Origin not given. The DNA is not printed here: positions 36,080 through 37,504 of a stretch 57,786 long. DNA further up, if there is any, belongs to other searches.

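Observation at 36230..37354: HydE/BioB-like radical SAM enzyme embedded between KS and methyltransferase genes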

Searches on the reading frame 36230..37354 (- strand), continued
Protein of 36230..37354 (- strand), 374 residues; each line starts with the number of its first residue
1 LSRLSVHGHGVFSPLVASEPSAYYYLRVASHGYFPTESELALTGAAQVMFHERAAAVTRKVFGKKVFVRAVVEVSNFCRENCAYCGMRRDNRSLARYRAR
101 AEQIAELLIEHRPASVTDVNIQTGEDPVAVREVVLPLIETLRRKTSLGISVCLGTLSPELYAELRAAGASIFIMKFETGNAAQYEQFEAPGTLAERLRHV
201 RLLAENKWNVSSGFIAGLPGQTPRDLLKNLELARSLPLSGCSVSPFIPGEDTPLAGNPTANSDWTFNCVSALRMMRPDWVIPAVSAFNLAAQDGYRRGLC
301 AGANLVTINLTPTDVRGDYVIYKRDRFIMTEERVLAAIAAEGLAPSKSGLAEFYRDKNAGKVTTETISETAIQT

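Call 28: find_encoding_contigs(protein=P0124, flank=10000, max_places=3)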
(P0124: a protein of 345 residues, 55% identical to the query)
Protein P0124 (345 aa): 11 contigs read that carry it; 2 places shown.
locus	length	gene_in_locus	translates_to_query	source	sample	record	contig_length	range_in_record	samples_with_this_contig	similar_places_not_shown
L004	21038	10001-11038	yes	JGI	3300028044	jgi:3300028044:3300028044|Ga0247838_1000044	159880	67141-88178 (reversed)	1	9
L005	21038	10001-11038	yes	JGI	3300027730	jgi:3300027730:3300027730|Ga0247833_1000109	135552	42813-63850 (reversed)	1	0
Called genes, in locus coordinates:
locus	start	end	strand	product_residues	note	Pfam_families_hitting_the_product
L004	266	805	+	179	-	PF03330:DPBB_1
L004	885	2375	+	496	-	PF04349:MdoG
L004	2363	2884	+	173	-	-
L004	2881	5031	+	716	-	PF00535:Glycos_transf_2, PF13632:Glyco_trans_2_3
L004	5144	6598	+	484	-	PF04174:CP_ATPgrasp_1, PF14403:CP_ATPgrasp_2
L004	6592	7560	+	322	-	PF04168:Alpha-E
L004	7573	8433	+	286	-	PF00494:SQS_PSY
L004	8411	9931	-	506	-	PF00587:tRNA-synt_2b, PF03129:HGTP_anticodon, PF09180:ProRS-C_1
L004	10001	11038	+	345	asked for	PF04055:Radical_SAM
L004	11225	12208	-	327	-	PF01370:Epimerase, PF04321:RmlD_sub_bind (weak), PF16363:GDP_Man_Dehyd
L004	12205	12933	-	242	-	PF01138:RNase_PH, PF03725:RNase_PH_C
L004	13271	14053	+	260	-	PF13489:Methyltransf_23, PF01209:Ubie_methyltran, PF03141:Methyltransf_29 (weak), PF08241:Methyltransf_11, PF08242:Methyltransf_12, PF13649:Methyltransf_25, PF13847:Methyltransf_31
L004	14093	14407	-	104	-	-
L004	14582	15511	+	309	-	PF20030:bpMoxR (weak), PF07726:AAA_3, PF07728:AAA_5, PF17863:AAA_lid_2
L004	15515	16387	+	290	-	PF01882:DUF58 (weak)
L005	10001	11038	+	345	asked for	PF04055:Radical_SAM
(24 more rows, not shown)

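Call 29: find_encoding_contigs(protein=P0139, flank=10000, max_places=3)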
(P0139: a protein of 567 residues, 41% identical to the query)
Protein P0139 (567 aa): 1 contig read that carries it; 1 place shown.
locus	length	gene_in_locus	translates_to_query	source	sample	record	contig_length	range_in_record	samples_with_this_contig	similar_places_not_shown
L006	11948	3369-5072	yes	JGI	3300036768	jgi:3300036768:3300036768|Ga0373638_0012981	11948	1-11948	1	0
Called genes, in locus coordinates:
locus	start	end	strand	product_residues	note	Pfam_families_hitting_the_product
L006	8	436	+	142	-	PF00005:ABC_tran, PF13304:AAA_21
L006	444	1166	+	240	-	PF02463:SMC_N (faint), PF00005:ABC_tran, PF13304:AAA_21 (faint)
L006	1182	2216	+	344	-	-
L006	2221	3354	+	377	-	PF13433:Peripla_BP_5, PF13458:Peripla_BP_6, PF01094:ANF_receptor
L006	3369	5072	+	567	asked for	PF04055:Radical_SAM, PF03848:TehB (weak), PF05401:NodS (weak), PF13489:Methyltransf_23, PF08241:Methyltransf_11, PF08242:Methyltransf_12, PF13649:Methyltransf_25, PF13847:Methyltransf_31, +2 more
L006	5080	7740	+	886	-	-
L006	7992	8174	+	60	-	-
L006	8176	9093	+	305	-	-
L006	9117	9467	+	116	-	PF00072:Response_reg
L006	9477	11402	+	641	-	-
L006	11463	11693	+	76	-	-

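Call 30: find_encoding_contigs(protein=P0121, flank=10000, max_places=4)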
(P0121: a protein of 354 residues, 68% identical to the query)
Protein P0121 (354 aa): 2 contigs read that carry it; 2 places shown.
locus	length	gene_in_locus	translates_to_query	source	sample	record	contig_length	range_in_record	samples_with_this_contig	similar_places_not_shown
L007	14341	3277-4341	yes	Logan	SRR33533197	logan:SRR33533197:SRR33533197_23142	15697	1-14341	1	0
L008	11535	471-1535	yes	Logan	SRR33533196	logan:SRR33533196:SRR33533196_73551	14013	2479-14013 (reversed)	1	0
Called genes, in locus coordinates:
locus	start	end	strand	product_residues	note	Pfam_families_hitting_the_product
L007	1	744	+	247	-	?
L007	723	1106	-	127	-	-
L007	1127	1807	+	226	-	PF01209:Ubie_methyltran (weak), PF13489:Methyltransf_23, PF08241:Methyltransf_11, PF08242:Methyltransf_12 (weak), PF13649:Methyltransf_25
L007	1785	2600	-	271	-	PF13641:Glyco_tranf_2_3 (weak), PF00535:Glycos_transf_2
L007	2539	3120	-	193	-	-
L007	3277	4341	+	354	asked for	PF04055:Radical_SAM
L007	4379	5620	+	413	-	PF00109:ketoacyl-synt, PF02801:Ketoacyl-synt_C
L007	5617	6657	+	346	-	-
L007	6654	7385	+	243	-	PF00106:adh_short, PF01370:Epimerase (weak), PF08659:KR, PF13561:adh_short_C2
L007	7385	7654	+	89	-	PF00550:PP-binding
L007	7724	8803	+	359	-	PF01264:Chorismate_synt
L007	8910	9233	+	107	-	-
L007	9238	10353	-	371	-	PF06750:A24_N_bact, PF01478:Peptidase_A24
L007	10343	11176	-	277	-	PF08501:Shikimate_dh_N, PF01488:Shikimate_DH (weak), PF18317:SDH_C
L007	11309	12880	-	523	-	PF00106:adh_short, PF13561:adh_short_C2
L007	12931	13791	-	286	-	PF13509:S1_2, PF17783:WHD_CvfB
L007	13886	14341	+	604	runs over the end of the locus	?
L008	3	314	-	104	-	?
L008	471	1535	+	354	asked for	PF04055:Radical_SAM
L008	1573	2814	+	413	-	PF00109:ketoacyl-synt, PF02801:Ketoacyl-synt_C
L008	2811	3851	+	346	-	-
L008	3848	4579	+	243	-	PF00106:adh_short, PF01370:Epimerase (weak), PF08659:KR, PF13561:adh_short_C2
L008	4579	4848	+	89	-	PF00550:PP-binding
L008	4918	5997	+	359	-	PF01264:Chorismate_synt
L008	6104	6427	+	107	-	-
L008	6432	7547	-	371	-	PF06750:A24_N_bact, PF01478:Peptidase_A24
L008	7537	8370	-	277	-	PF08501:Shikimate_dh_N, PF01488:Shikimate_DH (weak), PF18317:SDH_C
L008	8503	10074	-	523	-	PF00106:adh_short, PF13561:adh_short_C2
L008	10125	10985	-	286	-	PF13509:S1_2, PF17783:WHD_CvfB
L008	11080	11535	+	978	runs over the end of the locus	?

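Call 31: find_encoding_contigs(protein=P0136, flank=8000, max_places=3)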
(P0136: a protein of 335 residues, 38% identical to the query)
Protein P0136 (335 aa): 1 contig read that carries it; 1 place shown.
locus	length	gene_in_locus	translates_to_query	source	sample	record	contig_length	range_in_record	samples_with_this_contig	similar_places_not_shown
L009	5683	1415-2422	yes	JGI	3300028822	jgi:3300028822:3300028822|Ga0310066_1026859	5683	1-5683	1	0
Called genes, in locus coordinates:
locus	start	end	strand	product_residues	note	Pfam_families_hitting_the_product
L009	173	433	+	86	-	-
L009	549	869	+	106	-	-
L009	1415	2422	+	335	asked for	PF04055:Radical_SAM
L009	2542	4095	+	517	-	PF00501:AMP-binding, PF13193:AMP-binding_C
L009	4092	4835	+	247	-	PF00198:2-oxoacid_dh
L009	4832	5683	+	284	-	?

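Call 32: find_related_loci(query=window:36230-37354:-, collection=genome_contigs, flank=10000)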
Query window:36230-37354:- (374 aa) in genome_contigs; peptide patterns used: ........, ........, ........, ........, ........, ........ (x = any residue, [..] = any of these).
162 stretches matched a pattern; 139 encode a relative of the query (tblastn E <= 1e-3); the best 80 are kept; 80 distinct loci.
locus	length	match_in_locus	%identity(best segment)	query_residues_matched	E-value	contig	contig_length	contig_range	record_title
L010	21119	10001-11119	91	1-373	0e+0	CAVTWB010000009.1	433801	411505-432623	MAG: uncultured Verrucomicrobiae bacterium isolate MFD09286.bin.2.151 genome assembly, contig: contig_40783, whole genom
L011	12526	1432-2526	87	9-373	0e+0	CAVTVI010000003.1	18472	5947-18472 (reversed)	MAG: uncultured Verrucomicrobiae bacterium isolate MFD09286.bin.2.154 genome assembly, contig: contig_116565, whole geno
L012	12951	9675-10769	83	9-373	0e+0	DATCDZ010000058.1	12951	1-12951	MAG TPA_asm: Verrucomicrobiia bacterium isolate SMAG_U7740 k141_307302, whole genome shotgun sequence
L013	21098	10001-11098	85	9-374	0e+0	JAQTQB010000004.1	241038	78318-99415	MAG: Verrucomicrobiales bacterium isolate STB_13 NODE_108_length_241038_cov_10.283325_Sandtown_B, whole genome shotgun s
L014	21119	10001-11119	82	1-373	0e+0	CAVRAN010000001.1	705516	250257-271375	MAG: uncultured Verrucomicrobiae bacterium isolate MFD04540.bin.1.22 genome assembly, contig: contig_1179, whole genome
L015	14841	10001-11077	84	15-374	0e+0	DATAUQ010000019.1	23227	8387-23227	MAG TPA_asm: Verrucomicrobiia bacterium isolate SMAG_U5576 k141_1127726, whole genome shotgun sequence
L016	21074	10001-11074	83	9-366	0e+0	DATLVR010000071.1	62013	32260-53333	MAG TPA_asm: Verrucomicrobiia bacterium isolate SMAG_U13197 k141_256656, whole genome shotgun sequence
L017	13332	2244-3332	85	8-370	0e+0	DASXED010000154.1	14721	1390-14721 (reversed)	MAG TPA_asm: Verrucomicrobiia bacterium isolate SMAG_U5103 k141_983316, whole genome shotgun sequence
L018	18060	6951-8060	81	2-371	0e+0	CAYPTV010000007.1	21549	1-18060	MAG TPA_asm: uncultured Bifidobacteriaceae bacterium isolate binchicken_co3_201 genome assembly, contig: NODE_7721_lengt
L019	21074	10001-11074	81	14-373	0e+0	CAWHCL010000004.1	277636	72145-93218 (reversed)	MAG: uncultured Verrucomicrobiae bacterium isolate MFD09286.bin.2.119 genome assembly, contig: contig_29302, whole genom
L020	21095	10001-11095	79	1-365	0e+0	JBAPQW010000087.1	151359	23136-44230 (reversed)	MAG: Verrucomicrobiia bacterium isolate MFD01155_ilm_asm_bin21 k127_93989, whole genome shotgun sequence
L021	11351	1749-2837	80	9-371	0e+0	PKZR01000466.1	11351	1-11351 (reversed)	MAG: Limisphaerales bacterium isolate bog_1421 73.20111000_S3M.12_contig_9064, whole genome shotgun sequence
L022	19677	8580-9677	75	5-370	0e+0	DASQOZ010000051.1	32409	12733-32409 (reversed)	MAG TPA_asm: Candidatus Methylomirabilota bacterium isolate SMAG_U10816 k141_2745800, whole genome shotgun sequence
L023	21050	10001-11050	76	16-365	4e-180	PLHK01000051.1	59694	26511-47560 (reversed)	MAG: Limisphaerales bacterium isolate bog_1402 73.20110800_S1S.11_contig_1312, whole genome shotgun sequence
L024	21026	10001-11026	75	15-356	9e-173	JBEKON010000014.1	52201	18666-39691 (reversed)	MAG: Verrucomicrobiota bacterium isolate SPRUCE 441 SPRUCE_441_14, whole genome shotgun sequence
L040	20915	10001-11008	71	36-371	4e-162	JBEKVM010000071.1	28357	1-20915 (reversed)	MAG: Verrucomicrobiota bacterium isolate SPRUCE 604 SPRUCE_604_71, whole genome shotgun sequence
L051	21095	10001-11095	63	10-372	2e-151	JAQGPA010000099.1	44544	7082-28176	MAG: Pedosphaera sp. isolate RYN_627 scaffold_340334, whole genome shotgun sequence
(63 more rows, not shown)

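Call 35: find_encoding_contigs(protein=P0192, flank=8000, max_places=2)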
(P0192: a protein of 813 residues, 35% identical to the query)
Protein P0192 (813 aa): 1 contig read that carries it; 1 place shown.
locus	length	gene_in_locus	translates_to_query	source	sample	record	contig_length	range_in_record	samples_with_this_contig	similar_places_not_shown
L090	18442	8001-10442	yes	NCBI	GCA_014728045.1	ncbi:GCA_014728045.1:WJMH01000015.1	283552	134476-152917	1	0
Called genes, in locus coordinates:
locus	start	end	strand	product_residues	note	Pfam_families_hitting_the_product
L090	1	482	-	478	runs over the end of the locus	PF03704:BTAD (faint), PF12895:ANAPC3 (faint), PF13432:TPR_16 (weak), PF14559:TPR_19 (weak), PF13414:TPR_11, PF13424:TPR_12 (weak), PF14559:TPR_19 (weak), PF13414:TPR_11, +18 more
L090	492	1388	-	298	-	PF02517:Rce1-like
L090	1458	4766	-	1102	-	PF04041:Glyco_hydro_130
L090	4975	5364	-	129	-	-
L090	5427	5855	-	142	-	PF01451:LMWPc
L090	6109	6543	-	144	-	-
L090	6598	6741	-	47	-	-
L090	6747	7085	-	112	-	-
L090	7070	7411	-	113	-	PF18924:DUF5674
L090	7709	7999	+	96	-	-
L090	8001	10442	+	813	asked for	PF04055:Radical_SAM, PF00501:AMP-binding, PF13193:AMP-binding_C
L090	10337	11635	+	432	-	PF00817:IMS, PF11798:IMS_HHH (weak), PF11799:IMS_C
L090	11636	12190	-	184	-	PF01965:DJ-1_PfpI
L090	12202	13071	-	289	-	PF01048:PNP_UDP_1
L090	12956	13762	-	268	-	PF13432:TPR_16 (weak)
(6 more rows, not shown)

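Call 36: find_encoding_contigs(protein=P0135, flank=8000, max_places=2)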
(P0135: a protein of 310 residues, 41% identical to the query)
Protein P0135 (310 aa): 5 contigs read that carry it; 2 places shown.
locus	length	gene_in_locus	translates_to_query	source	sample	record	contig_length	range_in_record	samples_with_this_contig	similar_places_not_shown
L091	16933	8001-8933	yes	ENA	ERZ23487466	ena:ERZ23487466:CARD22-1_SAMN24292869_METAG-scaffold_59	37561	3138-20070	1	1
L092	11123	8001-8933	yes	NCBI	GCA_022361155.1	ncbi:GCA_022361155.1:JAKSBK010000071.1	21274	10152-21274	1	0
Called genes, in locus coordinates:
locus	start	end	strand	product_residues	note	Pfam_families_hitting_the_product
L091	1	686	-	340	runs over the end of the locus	-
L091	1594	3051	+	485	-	-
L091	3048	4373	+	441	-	PF01966:HD (weak)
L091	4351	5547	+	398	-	PF01555:N6_N4_Mtase, PF01170:UPF0020 (faint)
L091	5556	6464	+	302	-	PF00583:Acetyltransf_1 (weak), PF00550:PP-binding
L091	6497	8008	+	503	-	PF00501:AMP-binding, PF13193:AMP-binding_C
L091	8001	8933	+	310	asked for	PF04055:Radical_SAM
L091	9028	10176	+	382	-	-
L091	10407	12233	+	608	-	PF11843:DUF3363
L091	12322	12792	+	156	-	-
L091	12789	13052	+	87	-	PF10038:DUF2274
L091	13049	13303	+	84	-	PF12728:HTH_17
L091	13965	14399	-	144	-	-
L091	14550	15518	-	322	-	PF19420:DDAH_eukar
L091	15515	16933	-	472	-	PF00171:Aldedh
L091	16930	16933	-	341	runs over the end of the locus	PF04958:AstA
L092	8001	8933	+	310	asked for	PF04055:Radical_SAM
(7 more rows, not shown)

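Call 37: find_encoding_contigs(protein=P0145, flank=8000, max_places=2)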
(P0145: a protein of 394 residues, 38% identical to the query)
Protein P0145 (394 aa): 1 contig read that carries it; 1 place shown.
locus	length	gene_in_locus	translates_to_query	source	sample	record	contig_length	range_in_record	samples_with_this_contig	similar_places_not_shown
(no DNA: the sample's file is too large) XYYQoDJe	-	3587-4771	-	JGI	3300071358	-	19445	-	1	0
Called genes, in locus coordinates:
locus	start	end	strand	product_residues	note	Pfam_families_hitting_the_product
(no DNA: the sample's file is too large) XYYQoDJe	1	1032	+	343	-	?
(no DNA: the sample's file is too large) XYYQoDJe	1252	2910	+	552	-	PF03235:GmrSD_N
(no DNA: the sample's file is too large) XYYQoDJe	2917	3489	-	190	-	PF00239:Resolvase, PF02796:HTH_7, PF00440:TetR_N (weak)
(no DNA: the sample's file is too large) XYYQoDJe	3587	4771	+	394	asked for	PF04055:Radical_SAM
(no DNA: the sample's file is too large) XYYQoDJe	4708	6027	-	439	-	-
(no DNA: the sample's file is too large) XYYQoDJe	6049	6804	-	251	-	PF00528:BPD_transp_1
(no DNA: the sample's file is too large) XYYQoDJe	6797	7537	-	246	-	PF00005:ABC_tran, PF13304:AAA_21 (faint)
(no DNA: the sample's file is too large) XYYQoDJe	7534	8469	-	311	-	PF13379:NMT1_2, PF09084:NMT1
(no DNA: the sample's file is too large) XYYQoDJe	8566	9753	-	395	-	-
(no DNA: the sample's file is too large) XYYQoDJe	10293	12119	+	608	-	-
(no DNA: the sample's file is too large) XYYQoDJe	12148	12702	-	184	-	-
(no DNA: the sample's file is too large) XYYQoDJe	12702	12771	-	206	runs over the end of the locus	-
